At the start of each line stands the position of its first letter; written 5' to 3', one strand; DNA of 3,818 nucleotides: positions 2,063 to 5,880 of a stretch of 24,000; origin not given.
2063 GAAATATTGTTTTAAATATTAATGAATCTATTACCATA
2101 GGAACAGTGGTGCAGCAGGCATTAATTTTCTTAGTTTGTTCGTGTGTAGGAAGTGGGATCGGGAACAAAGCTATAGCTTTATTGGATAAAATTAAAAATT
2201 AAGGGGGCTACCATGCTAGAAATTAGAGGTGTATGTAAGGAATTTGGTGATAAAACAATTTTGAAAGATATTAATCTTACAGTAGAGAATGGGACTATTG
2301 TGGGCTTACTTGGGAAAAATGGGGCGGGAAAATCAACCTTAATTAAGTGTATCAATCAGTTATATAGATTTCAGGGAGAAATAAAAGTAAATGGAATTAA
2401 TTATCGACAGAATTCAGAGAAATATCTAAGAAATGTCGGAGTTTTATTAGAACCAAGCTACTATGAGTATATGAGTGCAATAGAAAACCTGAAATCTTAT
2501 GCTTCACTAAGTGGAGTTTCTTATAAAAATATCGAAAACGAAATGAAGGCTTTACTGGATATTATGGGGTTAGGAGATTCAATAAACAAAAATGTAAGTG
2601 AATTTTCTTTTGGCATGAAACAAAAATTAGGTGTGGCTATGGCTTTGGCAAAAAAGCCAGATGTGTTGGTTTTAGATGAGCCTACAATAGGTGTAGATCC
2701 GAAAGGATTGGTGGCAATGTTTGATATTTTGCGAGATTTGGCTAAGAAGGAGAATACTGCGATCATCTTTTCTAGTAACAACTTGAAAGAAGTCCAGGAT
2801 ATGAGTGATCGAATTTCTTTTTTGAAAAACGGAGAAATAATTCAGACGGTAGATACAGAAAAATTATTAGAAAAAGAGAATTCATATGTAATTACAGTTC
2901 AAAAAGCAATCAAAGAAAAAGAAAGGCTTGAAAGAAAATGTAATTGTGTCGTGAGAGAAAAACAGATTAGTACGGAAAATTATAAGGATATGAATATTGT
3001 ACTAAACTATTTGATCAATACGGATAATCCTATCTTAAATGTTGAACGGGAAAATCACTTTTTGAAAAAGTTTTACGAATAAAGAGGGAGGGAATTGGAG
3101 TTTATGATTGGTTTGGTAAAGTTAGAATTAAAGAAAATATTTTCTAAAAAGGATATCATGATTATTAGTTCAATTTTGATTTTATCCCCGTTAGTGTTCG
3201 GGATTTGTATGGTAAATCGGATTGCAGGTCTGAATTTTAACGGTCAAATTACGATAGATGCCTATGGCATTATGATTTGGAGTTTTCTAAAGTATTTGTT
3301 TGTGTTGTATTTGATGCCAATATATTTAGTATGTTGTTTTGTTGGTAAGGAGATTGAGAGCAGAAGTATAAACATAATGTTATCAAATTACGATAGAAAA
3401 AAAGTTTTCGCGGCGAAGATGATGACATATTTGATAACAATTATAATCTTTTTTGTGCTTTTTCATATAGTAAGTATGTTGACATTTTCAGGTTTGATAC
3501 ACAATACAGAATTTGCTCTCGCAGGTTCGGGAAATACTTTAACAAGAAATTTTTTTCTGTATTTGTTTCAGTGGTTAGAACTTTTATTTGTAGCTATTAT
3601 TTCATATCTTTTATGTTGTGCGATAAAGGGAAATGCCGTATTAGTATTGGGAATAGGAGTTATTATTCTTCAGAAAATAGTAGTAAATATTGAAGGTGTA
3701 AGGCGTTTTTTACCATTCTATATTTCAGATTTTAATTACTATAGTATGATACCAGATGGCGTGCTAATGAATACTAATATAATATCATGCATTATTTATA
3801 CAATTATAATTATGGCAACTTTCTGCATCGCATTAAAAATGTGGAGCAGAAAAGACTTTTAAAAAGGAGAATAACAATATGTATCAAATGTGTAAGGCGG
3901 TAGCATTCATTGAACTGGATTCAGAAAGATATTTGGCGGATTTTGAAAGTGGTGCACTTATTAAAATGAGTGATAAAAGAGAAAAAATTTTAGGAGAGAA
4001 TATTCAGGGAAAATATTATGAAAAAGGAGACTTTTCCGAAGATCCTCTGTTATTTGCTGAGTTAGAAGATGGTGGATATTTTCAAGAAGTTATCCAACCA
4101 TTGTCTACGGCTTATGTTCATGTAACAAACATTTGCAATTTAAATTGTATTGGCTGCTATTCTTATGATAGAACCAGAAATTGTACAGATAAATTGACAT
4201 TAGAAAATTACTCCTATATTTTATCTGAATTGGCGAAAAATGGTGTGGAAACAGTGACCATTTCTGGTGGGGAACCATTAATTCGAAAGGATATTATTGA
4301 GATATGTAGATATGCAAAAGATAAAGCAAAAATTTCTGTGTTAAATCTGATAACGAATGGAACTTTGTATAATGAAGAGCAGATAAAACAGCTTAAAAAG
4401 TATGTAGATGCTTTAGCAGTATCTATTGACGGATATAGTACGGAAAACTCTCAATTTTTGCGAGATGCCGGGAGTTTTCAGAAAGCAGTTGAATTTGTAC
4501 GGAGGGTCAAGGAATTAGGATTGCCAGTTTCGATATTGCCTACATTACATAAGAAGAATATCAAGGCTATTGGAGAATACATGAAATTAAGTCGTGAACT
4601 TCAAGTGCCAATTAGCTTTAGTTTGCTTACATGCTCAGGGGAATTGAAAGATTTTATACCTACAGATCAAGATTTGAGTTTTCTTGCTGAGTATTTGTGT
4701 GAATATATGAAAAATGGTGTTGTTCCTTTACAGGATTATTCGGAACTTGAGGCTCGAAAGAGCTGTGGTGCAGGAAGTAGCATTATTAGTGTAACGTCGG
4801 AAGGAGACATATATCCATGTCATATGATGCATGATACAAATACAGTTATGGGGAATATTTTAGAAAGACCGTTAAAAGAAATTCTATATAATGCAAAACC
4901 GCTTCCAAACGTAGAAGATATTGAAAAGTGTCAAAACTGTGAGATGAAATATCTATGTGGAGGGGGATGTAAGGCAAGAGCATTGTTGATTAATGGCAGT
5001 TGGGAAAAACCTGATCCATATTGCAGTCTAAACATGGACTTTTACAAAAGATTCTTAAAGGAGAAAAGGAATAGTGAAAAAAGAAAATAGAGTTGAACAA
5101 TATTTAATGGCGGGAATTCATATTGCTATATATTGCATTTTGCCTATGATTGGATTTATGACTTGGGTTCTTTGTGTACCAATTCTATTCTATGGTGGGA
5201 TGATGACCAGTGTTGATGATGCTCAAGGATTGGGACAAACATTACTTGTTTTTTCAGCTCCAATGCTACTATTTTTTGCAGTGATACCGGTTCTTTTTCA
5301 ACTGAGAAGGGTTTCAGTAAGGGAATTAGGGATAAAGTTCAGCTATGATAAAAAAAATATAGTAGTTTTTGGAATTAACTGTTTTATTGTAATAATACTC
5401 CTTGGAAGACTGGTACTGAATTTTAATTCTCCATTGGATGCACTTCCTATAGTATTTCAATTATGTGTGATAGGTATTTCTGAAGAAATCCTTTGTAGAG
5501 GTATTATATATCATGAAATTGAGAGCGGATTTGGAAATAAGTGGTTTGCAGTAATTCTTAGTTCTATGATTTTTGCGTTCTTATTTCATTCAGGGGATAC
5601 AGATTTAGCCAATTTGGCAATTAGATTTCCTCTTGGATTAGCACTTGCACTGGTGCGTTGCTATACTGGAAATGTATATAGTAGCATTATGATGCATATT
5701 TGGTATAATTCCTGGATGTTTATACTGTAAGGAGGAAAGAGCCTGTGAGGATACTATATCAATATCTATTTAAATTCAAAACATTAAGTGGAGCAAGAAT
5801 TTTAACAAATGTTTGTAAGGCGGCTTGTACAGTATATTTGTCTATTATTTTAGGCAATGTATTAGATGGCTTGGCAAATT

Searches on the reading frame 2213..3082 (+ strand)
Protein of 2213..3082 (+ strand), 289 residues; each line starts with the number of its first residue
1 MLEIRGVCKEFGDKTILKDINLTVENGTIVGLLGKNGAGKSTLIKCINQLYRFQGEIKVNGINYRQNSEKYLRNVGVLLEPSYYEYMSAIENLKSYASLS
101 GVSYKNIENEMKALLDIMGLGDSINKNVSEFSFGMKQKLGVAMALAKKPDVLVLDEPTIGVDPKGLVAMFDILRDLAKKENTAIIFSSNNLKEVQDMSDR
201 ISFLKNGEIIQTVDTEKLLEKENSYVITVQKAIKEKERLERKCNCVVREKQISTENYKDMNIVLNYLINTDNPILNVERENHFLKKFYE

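Call 5: search_protein_families(library=pfam, proteins=[window:2213-3082:+], max_evalue=0.01)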
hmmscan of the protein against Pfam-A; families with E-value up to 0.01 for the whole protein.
window:2213-3082:+ (289 aa): 4 families
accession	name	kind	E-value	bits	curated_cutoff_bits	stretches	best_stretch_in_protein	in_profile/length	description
PF00005.33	ABC_tran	-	1.5e-28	100.6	25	1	17-158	1-136/137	ABC transporter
PF13304.12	AAA_21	-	7e-14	53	27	2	127-188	234-297/304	AAA domain, putative AbiEii toxin, Type IV TA system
PF13555.12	AAA_29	-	0.0042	17.2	27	1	26-50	22-45/61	P-loop containing region of AAA domain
PF03308.22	MeaB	-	0.0077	15.7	23.1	0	14-56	20-62/273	Methylmalonyl Co-A mutase-associated GTPase MeaB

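Call 6: search_protein_families(library=ncbifam, proteins=[window:2213-3082:+], max_evalue=0.01)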
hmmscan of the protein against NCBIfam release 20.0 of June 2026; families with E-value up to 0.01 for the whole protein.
window:2213-3082:+ (289 aa): 191 families (the best 25 are shown)
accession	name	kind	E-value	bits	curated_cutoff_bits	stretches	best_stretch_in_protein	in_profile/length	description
TIGR03740.1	galliderm_ABC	subfamily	5e-52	176.8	309.75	1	2-217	1-210/223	lantibiotic protection ABC transporter ATP-binding subunit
TIGR01188.1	drrA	subfamily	2e-49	168.5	312.45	1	9-252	1-246/302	daunorubicin resistance ABC transporter, ATP-binding protein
TIGR03864.1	PQQ_ABC_ATP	hypoth_equivalog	1.5e-44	152.2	302.25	1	1-224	1-225/236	ABC transporter, ATP-binding subunit, PQQ-dependent alcohol dehydrogenase system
TIGR03522.1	GldA_ABC_ATP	equivalog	5.2e-43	147.6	402.6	1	3-258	4-259/301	gliding motility-associated ABC transporter ATP-binding subunit GldA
NF047568.1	PSM_export_PmtC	equivalog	1.1e-42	146.4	375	1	3-270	2-253/290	phenol-soluble modulin export ABC transporter ATP-binding protein PmtC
TIGR04521.1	ECF_ATPase_2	equivalog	8.3e-39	133.3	330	1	14-257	18-273/279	energy-coupling factor transporter ATPase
NF033858.1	ABC2_perm_RbbA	equivalog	1.2e-37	129.3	1050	1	3-232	268-504/909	ribosome-associated ATPase/putative transporter RbbA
NF007027.0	PRK09493.1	equivalog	8.3e-36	123.5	379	1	1-224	1-229/240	glutamine ABC transporter ATP-binding protein GlnQ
NF041861.1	YtfR_transport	equivalog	1e-35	123.1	850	1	1-263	1-268/492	galactofuranose ABC transporter, ATP-binding protein YtfR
NF010060.0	PRK13537.1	equivalog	6.3e-35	120.6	521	1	2-254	16-268/314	nodulation factor ABC transporter ATP-binding protein NodI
NF010059.0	PRK13536.1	equivalog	1.3e-34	119.5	549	1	2-221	44-264/342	nodulation factor ABC transporter ATP-binding protein NodI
TIGR00972.1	3a0107s01c2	equivalog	6.5e-34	117.4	343.2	1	2-223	2-235/248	phosphate ABC transporter ATP-binding protein PstB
NF010069.0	PRK13549.1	equivalog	6.7e-34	117.2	699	1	1-222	5-234/513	xylose ABC transporter ATP-binding protein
TIGR03410.1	urea_trans_UrtE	equivalog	1.3e-33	116.4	285.8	1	2-226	1-227/230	urea ABC transporter ATP-binding subunit UrtE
TIGR02315.1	ABC_phnC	equivalog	1.5e-33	116.3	266.1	1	1-220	1-235/243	phosphonate ABC transporter ATP-binding protein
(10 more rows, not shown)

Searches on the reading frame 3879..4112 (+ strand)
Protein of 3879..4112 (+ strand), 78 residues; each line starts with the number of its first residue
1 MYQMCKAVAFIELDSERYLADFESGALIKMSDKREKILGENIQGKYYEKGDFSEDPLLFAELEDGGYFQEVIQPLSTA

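Call 74: search_protein_families(library=pfam, proteins=[window:3879-4112:+], max_evalue=10)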
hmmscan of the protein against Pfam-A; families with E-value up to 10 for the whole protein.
seq(78 aa): 0 families

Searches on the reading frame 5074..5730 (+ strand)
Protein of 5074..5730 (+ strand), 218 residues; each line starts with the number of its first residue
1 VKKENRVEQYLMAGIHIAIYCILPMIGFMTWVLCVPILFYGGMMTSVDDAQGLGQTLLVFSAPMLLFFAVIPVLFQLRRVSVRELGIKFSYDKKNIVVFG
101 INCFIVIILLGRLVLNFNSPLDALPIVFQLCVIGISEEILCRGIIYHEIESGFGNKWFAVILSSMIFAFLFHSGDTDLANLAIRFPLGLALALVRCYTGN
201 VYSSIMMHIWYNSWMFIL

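Call 5: search_protein_families(library=pfam, proteins=[window:5074-5730:+], max_evalue=0.01)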
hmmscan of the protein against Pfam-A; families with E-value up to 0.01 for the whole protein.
window:5074-5730:+ (218 aa): 1 family
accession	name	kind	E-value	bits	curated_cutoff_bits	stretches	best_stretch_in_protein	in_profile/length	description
PF02517.21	Rce1-like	-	1.1e-15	58.2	22.4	1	123-213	5-92/93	Type II CAAX prenyl endopeptidase Rce1-like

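Call 6: search_protein_families(library=ncbifam, proteins=[window:5074-5730:+], max_evalue=0.01)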
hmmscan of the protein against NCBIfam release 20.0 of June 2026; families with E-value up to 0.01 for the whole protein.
window:5074-5730:+ (218 aa): 8 families
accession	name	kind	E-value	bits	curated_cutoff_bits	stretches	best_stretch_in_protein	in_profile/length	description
NF041647.1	ABC_perm_CPBP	equivalog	6.7e-11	41.6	435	1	26-217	425-632/636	ABC transporter permease subunit/CPBP intramembrane protease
NF040589.1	CPBP_Synerg_MrtS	equivalog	3.2e-08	33.9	130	1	75-214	17-162/170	Synerg-CTERM system glutamic-type intramembrane protease MrtS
NF040914.1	Mrt_core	domain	1.3e-07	31.6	100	1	126-215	4-101/108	myxosortase family intramembrane protease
NF047635.1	CPBP_Sphingo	equivalog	2.9e-07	30.1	225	1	73-217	77-236/237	CPBP family intramembrane glutamic endopeptidase, BDIM_20840 family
NF046050.1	CPBP_fam_MroQ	equivalog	8.3e-07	28.7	270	1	130-216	133-221/243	intramembrane glutamic endopeptidase MroQ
NF033192.3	CPBP_JDVT_MrtJ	equivalog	8.7e-07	29.6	75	1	132-216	7-96/98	JDVT-CTERM system glutamic-type intramembrane protease MrtJ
NF040594.1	CPBP_fam_MrtC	equivalog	9.9e-07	28.7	195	1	126-214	118-214/221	myxosortase MrtC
NF040674.1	CPBP_fam_MrtP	equivalog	0.0013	18.3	250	1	126-215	249-346/354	myxosortase MrtP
